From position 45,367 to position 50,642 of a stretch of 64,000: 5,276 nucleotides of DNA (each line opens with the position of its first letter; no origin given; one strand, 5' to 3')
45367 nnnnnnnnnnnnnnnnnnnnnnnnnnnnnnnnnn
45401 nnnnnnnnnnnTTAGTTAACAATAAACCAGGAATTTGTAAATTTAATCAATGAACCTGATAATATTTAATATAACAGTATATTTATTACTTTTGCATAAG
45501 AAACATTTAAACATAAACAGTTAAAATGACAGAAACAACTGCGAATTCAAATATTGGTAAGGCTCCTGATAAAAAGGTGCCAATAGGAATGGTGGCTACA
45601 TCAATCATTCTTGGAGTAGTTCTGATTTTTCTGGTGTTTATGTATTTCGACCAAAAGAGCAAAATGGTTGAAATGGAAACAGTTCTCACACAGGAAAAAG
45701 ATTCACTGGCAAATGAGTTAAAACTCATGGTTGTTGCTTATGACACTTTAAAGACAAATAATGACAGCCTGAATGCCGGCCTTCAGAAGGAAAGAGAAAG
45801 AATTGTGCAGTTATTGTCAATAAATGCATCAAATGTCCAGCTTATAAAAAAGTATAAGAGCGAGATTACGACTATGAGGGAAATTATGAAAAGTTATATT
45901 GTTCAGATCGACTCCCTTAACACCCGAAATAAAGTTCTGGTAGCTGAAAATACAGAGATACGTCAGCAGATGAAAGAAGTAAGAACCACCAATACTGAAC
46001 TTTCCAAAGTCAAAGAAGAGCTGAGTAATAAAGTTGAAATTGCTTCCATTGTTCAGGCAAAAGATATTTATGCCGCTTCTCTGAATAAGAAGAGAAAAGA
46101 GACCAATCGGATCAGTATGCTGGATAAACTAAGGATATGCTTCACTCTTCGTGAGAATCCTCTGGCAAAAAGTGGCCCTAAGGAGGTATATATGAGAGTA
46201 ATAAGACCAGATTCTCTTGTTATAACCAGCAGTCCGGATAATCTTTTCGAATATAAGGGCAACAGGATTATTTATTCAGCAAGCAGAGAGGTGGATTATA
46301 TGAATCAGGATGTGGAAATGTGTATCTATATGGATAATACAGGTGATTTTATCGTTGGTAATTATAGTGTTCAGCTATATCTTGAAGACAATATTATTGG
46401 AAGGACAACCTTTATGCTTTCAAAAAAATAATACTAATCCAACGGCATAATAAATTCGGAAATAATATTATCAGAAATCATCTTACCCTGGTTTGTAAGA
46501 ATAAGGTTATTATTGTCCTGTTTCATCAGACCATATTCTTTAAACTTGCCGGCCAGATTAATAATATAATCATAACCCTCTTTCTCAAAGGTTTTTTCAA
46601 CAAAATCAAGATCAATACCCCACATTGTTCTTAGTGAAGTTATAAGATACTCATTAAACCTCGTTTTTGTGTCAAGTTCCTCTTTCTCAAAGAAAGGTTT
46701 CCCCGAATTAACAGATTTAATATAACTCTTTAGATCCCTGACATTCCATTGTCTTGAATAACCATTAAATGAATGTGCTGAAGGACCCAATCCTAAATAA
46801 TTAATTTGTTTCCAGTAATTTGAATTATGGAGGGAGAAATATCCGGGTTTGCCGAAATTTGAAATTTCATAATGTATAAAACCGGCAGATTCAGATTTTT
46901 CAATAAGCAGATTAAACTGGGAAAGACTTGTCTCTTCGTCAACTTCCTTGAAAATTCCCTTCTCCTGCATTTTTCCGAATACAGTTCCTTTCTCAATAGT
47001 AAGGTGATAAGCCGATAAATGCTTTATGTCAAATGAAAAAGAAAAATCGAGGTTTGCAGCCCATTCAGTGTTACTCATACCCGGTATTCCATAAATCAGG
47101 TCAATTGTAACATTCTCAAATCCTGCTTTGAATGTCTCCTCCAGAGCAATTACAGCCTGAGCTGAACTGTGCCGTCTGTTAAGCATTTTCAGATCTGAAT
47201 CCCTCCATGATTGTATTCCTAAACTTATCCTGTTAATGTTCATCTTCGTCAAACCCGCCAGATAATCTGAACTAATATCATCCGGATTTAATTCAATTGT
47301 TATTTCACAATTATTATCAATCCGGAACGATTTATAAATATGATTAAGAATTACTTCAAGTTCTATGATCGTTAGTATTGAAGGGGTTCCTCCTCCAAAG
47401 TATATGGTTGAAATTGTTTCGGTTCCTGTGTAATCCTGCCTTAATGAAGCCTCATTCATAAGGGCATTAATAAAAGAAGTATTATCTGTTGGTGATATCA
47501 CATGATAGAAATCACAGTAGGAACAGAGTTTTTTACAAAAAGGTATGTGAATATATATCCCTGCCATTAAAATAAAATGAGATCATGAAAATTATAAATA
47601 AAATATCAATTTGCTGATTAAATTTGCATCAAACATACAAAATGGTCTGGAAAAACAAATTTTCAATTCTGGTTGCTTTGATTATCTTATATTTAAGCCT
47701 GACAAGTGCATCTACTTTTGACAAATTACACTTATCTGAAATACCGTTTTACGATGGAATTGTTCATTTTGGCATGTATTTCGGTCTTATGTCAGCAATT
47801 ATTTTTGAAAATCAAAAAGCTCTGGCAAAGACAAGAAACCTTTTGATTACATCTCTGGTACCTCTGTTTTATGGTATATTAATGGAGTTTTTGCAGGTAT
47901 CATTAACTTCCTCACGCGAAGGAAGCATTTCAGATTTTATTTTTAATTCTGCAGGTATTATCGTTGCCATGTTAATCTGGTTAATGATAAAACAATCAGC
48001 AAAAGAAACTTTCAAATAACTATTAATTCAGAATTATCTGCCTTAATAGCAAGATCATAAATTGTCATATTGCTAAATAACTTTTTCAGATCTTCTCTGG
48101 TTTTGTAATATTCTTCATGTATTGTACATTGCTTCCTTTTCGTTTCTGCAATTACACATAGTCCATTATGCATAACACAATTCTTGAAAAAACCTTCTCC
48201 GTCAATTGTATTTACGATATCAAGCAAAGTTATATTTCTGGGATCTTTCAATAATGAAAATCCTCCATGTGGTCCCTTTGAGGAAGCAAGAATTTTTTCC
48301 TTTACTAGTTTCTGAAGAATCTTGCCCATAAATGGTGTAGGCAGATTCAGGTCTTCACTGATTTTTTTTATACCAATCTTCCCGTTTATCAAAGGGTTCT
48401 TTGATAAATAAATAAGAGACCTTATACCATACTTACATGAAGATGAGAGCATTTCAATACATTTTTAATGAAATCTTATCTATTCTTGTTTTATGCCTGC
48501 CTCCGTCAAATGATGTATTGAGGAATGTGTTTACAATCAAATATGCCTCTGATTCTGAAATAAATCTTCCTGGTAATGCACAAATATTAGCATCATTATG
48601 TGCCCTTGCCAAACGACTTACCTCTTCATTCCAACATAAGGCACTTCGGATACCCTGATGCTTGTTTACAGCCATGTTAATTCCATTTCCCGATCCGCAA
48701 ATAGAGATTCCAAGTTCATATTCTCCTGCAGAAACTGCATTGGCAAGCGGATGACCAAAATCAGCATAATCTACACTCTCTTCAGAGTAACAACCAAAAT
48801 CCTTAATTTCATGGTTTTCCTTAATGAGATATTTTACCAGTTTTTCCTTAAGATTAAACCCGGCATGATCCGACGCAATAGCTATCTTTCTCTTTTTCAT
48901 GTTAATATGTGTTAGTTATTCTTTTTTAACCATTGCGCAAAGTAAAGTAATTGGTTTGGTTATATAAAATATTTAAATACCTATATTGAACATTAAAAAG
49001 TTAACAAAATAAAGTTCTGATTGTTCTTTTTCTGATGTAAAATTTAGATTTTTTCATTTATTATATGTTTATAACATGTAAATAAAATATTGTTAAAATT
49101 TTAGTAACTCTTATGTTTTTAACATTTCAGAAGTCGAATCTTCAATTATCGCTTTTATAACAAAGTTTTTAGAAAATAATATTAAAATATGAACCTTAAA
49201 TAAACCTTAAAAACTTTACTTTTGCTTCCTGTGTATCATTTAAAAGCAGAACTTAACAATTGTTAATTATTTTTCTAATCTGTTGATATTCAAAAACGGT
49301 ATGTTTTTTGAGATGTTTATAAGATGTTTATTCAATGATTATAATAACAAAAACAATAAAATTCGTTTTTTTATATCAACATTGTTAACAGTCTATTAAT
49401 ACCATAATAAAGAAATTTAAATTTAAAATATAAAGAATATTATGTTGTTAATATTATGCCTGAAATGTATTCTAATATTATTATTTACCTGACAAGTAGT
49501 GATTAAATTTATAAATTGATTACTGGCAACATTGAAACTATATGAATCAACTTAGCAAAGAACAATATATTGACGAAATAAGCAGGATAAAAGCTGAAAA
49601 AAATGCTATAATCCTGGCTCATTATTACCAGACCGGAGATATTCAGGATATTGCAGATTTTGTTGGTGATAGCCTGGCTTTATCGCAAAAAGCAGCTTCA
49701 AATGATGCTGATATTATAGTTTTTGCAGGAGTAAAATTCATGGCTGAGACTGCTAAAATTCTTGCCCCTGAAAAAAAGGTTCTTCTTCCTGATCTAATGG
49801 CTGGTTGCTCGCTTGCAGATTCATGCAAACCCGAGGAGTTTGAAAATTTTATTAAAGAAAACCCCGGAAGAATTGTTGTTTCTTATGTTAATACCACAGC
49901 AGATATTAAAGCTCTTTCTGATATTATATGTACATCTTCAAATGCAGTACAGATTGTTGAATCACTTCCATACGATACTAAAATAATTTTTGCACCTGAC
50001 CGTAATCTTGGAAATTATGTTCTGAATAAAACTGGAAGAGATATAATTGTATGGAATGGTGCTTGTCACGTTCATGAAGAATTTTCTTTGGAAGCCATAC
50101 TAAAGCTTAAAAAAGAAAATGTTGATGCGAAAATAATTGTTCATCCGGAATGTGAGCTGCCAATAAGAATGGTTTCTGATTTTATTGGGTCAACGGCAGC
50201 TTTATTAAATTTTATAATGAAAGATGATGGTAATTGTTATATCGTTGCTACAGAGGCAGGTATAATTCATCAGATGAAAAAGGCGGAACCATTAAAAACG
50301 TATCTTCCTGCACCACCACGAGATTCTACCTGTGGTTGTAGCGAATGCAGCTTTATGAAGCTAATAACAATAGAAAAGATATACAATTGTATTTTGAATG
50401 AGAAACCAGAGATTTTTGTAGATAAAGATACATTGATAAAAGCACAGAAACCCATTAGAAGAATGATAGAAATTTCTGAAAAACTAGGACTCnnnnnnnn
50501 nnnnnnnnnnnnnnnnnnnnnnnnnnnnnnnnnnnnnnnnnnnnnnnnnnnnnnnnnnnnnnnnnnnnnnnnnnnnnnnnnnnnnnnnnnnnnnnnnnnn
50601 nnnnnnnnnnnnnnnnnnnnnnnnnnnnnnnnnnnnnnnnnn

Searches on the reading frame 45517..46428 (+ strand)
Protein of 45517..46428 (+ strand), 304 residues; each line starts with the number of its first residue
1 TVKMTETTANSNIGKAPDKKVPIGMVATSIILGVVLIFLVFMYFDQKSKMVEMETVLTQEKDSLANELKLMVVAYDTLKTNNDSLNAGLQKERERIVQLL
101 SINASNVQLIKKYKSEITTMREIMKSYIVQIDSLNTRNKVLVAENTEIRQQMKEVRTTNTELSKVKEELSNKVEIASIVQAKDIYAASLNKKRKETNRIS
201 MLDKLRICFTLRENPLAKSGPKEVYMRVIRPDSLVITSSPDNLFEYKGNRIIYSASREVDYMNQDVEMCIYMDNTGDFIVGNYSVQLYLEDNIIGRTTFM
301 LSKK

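Call 24: search_protein_families(library=pfam, proteins=[window:45517-46428:+], max_evalue=0.001)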
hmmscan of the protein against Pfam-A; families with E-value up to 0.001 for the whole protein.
window:45517-46428:+ (304 aa): 1 family
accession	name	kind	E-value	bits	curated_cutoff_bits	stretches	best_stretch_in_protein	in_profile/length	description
PF10473.14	CENP-F_leu_zip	-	8.4e-05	23.1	34.5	1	46-130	47-130/140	Leucine-rich repeats of kinetochore protein Cenp-F/LEK1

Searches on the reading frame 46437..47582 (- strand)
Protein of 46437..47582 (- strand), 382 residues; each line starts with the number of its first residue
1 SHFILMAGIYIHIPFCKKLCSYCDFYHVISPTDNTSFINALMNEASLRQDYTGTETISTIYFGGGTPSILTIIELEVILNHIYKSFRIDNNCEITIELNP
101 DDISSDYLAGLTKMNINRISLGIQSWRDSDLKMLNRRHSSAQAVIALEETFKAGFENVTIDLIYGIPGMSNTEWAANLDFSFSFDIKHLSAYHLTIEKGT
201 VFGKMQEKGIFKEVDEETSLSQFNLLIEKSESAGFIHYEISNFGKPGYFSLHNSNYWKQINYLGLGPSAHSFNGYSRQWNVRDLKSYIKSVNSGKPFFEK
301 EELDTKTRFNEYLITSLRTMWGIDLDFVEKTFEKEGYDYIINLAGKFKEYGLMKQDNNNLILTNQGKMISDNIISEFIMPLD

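Call 24: search_protein_families(library=pfam, proteins=[window:46437-47582:-], max_evalue=0.001)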
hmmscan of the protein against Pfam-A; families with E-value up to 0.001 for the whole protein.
window:46437-47582:- (382 aa): 2 families
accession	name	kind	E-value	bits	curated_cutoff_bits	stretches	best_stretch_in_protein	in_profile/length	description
PF04055.27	Radical_SAM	-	3.7e-20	73.2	29.5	1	10-178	1-163/166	Radical SAM superfamily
PF06969.22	HemN_C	-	0.00052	20.5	24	1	303-368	1-66/67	HemN C-terminal domain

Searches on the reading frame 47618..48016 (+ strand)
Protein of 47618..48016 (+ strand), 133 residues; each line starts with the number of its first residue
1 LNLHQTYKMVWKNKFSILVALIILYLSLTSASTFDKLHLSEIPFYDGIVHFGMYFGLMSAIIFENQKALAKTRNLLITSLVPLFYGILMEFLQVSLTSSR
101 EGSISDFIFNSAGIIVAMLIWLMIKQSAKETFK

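Call 24: search_protein_families(library=pfam, proteins=[window:47618-48016:+], max_evalue=0.001)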
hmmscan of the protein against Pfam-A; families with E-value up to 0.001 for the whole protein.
window:47618-48016:+ (133 aa): 1 family
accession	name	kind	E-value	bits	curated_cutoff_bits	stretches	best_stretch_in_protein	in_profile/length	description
PF04892.17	VanZ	-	5.4e-08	33.9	30.1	1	42-124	55-125/126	VanZ like family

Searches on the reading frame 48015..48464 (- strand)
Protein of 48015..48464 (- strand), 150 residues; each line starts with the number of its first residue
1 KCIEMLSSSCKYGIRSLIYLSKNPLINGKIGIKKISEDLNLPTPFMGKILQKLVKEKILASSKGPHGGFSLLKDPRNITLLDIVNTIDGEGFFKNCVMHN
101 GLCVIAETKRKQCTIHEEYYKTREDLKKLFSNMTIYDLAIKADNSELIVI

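Call 24: search_protein_families(library=pfam, proteins=[window:48015-48464:-], max_evalue=0.001)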
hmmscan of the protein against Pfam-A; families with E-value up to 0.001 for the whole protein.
window:48015-48464:- (150 aa): 1 family
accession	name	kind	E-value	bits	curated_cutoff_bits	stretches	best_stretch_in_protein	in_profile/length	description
PF02082.26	Rrf2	-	1.2e-26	93.8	30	1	6-139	1-130/132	Iron-dependent Transcriptional regulator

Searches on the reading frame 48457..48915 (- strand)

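Call 24: search_protein_families(library=pfam, proteins=[window:48457-48915:-], max_evalue=0.001)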
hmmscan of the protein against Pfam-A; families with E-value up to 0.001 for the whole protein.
window:48457-48915:- (153 aa): 1 family
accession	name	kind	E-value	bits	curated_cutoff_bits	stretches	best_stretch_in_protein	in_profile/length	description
PF02502.23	LacAB_rpiB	-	7.9e-57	191.5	24.7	1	11-148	1-138/138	Ribose/Galactose Isomerase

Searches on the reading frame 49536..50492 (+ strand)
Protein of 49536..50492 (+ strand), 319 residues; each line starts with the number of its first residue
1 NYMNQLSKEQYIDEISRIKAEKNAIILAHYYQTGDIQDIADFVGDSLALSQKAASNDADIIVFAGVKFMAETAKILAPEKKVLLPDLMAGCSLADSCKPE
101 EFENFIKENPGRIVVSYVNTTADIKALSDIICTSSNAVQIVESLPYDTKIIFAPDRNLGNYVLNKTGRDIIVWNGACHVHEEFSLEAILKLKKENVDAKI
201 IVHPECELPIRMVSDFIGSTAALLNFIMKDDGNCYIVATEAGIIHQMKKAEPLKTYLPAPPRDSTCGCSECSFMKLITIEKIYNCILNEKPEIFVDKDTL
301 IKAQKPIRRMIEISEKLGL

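Call 24: search_protein_families(library=pfam, proteins=[window:49536-50492:+], max_evalue=0.001)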
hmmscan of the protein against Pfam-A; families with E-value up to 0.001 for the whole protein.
window:49536-50492:+ (319 aa): 1 family
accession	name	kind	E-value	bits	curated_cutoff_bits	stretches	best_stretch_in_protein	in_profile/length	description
PF02445.21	NadA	-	3e-118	394.7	27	1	14-312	2-295/295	Quinolinate synthetase A protein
